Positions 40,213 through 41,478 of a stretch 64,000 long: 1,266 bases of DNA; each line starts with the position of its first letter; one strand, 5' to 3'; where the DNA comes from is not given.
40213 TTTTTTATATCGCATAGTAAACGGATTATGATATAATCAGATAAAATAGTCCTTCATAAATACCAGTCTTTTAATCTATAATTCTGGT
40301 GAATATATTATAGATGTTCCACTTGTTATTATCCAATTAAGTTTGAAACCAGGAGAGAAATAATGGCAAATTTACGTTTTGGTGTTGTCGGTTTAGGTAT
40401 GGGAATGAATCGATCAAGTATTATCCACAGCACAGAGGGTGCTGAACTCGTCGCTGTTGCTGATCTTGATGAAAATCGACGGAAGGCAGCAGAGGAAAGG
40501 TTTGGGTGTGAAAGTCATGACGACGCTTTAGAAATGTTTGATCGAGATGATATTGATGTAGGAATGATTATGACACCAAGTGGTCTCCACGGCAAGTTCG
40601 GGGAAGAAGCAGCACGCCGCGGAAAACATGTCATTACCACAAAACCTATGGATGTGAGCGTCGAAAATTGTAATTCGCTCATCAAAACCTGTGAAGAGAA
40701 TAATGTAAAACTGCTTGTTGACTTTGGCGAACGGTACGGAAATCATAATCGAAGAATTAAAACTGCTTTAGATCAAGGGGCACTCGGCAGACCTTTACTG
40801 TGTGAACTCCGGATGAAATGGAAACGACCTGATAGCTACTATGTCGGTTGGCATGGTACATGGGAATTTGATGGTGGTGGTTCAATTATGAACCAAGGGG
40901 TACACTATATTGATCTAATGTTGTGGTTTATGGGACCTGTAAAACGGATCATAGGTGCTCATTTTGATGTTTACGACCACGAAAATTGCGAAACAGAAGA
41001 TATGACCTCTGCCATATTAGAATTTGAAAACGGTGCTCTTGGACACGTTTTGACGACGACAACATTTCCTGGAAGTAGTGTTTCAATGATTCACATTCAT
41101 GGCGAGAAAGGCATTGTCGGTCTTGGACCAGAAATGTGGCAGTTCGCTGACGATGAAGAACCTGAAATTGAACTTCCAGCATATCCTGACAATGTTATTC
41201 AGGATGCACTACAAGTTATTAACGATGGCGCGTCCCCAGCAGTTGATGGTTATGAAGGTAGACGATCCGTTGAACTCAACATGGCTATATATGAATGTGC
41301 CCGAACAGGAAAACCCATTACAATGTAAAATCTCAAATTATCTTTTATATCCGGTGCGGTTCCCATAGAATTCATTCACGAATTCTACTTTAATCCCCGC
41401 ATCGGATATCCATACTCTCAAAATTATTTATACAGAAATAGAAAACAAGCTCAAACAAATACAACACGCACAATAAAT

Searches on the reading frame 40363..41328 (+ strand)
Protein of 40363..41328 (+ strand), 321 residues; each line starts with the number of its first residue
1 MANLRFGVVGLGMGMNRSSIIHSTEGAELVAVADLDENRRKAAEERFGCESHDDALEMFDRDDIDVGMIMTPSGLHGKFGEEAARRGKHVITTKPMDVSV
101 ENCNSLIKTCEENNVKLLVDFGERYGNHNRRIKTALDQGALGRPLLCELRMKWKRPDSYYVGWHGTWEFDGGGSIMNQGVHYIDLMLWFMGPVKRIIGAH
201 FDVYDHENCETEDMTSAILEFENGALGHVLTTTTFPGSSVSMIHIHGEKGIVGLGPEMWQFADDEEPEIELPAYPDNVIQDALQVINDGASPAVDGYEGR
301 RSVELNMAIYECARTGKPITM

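Call 87: search_protein_families(library=pfam, proteins=[window:40363-41328:+], max_evalue=0.001)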
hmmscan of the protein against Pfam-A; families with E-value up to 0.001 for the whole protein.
window:40363-41328:+ (321 aa): 3 families
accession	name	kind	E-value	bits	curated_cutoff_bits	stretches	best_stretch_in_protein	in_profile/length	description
PF22725.1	GFO_IDH_MocA_C3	-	2.6e-27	95.7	27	1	130-251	2-122/124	GFO/IDH/MocA C-terminal domain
PF01408.29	GFO_IDH_MocA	-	3e-22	80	24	1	4-121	1-120/120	Oxidoreductase family, NAD-binding Rossmann fold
PF02894.22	GFO_IDH_MocA_C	-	6.8e-22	78.8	22.9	1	133-320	1-217/218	Oxidoreductase family, C-terminal alpha/beta domain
